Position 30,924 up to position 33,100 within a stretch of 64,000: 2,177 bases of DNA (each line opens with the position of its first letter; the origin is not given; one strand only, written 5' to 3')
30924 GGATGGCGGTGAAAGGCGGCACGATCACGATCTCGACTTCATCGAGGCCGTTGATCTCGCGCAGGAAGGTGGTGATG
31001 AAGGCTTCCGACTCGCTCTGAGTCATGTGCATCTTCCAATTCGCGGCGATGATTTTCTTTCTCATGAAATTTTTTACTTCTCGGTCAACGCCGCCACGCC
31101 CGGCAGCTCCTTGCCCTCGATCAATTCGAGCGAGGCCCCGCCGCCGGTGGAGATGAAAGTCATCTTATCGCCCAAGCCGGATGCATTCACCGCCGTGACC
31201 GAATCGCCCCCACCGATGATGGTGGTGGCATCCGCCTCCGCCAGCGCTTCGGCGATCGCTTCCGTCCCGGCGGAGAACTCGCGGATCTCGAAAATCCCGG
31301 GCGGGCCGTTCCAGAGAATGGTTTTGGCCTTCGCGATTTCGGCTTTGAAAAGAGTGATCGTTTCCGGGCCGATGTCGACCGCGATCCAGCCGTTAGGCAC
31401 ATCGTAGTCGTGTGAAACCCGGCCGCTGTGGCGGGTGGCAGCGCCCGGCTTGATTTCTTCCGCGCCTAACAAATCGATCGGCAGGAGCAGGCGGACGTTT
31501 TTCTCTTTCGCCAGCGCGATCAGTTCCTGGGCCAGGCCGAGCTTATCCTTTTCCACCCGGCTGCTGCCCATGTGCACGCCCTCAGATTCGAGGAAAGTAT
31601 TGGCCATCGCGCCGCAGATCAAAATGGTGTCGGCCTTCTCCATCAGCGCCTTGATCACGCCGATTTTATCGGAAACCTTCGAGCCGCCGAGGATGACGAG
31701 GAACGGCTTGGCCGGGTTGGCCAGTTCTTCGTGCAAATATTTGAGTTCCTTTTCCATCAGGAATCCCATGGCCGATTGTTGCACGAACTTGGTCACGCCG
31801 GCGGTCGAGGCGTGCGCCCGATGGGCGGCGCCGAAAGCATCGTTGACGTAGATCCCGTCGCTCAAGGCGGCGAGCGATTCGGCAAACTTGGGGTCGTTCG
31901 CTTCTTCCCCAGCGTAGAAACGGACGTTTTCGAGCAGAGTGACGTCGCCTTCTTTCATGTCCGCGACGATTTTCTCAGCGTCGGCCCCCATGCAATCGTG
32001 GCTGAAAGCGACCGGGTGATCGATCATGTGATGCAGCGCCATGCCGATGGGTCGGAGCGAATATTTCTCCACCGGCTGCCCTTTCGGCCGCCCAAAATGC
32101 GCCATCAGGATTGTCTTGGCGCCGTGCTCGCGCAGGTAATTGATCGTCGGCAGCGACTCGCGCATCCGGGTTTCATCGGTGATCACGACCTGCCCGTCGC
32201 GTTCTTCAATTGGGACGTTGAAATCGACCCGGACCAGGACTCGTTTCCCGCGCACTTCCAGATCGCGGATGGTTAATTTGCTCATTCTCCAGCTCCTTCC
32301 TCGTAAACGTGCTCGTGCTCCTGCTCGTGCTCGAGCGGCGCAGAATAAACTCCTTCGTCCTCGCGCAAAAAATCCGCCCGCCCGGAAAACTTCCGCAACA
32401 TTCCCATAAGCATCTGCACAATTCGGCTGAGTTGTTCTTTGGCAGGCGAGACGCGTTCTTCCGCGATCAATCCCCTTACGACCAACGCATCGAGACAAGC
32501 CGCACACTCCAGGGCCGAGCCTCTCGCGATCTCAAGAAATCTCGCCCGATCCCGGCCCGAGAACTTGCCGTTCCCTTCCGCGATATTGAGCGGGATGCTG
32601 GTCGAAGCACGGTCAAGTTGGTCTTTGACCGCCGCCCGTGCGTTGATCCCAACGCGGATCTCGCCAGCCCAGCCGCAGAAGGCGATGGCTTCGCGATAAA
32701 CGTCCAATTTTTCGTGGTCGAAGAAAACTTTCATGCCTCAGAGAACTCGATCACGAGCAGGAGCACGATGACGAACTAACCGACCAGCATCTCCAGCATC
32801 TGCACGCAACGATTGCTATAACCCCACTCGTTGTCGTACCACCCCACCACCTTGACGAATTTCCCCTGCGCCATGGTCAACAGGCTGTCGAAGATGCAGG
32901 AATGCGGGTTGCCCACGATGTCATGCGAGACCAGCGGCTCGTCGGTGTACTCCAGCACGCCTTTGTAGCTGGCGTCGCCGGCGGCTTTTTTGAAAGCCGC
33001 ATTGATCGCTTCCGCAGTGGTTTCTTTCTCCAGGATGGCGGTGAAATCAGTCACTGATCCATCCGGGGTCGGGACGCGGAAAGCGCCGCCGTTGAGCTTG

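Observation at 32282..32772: Four-helix-bundle (23S-IVS-protein family) gene flanked by 27-bp inverted repeats, wedged into the gap-pgk-tpiA operon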

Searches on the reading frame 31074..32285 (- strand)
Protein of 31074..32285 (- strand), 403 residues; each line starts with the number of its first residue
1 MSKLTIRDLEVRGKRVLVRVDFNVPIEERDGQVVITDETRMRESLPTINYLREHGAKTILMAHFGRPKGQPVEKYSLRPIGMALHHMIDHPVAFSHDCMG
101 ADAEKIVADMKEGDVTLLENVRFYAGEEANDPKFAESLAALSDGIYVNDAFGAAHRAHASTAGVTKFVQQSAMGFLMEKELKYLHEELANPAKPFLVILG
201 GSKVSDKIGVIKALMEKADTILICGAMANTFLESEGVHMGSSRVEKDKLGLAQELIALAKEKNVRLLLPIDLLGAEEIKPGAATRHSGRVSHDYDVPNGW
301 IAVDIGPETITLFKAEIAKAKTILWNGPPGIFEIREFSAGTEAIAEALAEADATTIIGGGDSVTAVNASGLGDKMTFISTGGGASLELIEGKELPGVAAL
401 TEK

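Call 31: find_related_loci(query=window:31074-32285:-, collection=genome_contigs, flank=6000)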
Query window:31074-32285:- (403 aa) in genome_contigs; peptide patterns used: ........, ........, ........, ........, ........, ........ (x = any residue, [..] = any of these).
599 stretches matched a pattern (row limit reached: there are more); 422 encode a relative of the query (tblastn E <= 1e-3); the best 80 are kept; 80 distinct loci.
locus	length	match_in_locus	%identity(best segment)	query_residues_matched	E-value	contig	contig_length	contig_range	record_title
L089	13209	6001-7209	88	1-403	0e+0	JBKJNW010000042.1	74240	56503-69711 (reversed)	MAG: Chthoniobacterales bacterium isolate ant_bin.387 k117_6231871, whole genome shotgun sequence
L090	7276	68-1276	89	1-403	0e+0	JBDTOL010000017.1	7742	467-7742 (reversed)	MAG: Spartobacteria bacterium isolate cluster3_bin.173 NODE_46901_length_7742_cov_9.878106, whole genome shotgun sequenc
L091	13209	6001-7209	88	1-403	0e+0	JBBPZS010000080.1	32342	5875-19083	MAG: Chthoniobacterales bacterium isolate bin.69 bin.69_S4Ck141_901129_length_32342_cov_18.9121, whole genome shotgun se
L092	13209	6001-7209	88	1-403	0e+0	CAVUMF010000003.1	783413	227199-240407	MAG: uncultured Verrucomicrobiae bacterium isolate MFD06435.bin.1.72 genome assembly, contig: contig_29775, whole genome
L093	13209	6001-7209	86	1-403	0e+0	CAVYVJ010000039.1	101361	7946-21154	MAG: uncultured Verrucomicrobiae bacterium isolate MFD03975.bin.2.189 genome assembly, contig: contig_65253, whole genom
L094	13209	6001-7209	86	1-403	0e+0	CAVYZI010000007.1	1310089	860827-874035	MAG: uncultured Verrucomicrobiae bacterium isolate MFD02416.bin.2.43 genome assembly, contig: contig_3333, whole genome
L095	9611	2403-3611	87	1-403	0e+0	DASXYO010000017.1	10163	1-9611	MAG TPA_asm: Chthoniobacterales bacterium isolate SMAG_U4827 k141_3094063, whole genome shotgun sequence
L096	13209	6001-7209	85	1-403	0e+0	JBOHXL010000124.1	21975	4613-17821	MAG: Chthoniobacterales bacterium isolate TC-S_metabat2.bin.113_sub k127_1745950, whole genome shotgun sequence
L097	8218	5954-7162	85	1-403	0e+0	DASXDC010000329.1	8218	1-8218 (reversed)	MAG TPA_asm: Chthoniobacterales bacterium isolate SMAG_U5076 k141_4844706, whole genome shotgun sequence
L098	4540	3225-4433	84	1-403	0e+0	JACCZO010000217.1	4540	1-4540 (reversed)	MAG: Chthoniobacterales bacterium isolate MGR_bin232 SD2897-2912_k127_4757374, whole genome shotgun sequence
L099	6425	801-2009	83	1-403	0e+0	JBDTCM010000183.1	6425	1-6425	MAG: Chthoniobacterales bacterium isolate cluster2_bin.156 k127_662825, whole genome shotgun sequence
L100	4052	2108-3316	85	1-403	0e+0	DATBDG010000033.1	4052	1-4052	MAG TPA_asm: Chthoniobacterales bacterium isolate SMAG_U5805 k141_5596227, whole genome shotgun sequence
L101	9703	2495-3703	87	1-403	0e+0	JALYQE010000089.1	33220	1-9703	MAG: Verrucomicrobiota bacterium isolate MDV bin55 SD1454-56_k127_1914167, whole genome shotgun sequence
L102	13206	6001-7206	83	1-402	0e+0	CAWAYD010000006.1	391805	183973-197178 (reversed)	MAG: uncultured Verrucomicrobiae bacterium isolate MFD05841.bin.1.162 genome assembly, contig: contig_40480, whole genom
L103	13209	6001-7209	85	1-403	0e+0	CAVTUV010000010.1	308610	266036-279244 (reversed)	MAG: uncultured Verrucomicrobiae bacterium isolate MFD04944.bin.2.52 genome assembly, contig: contig_64854, whole genome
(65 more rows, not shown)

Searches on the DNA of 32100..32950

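Call 39: search_rna_families(source=window, start=32100, end=32950, threshold=evalue, max_evalue=1)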
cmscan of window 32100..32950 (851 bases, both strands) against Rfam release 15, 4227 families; matches with E-value up to 1: 0.
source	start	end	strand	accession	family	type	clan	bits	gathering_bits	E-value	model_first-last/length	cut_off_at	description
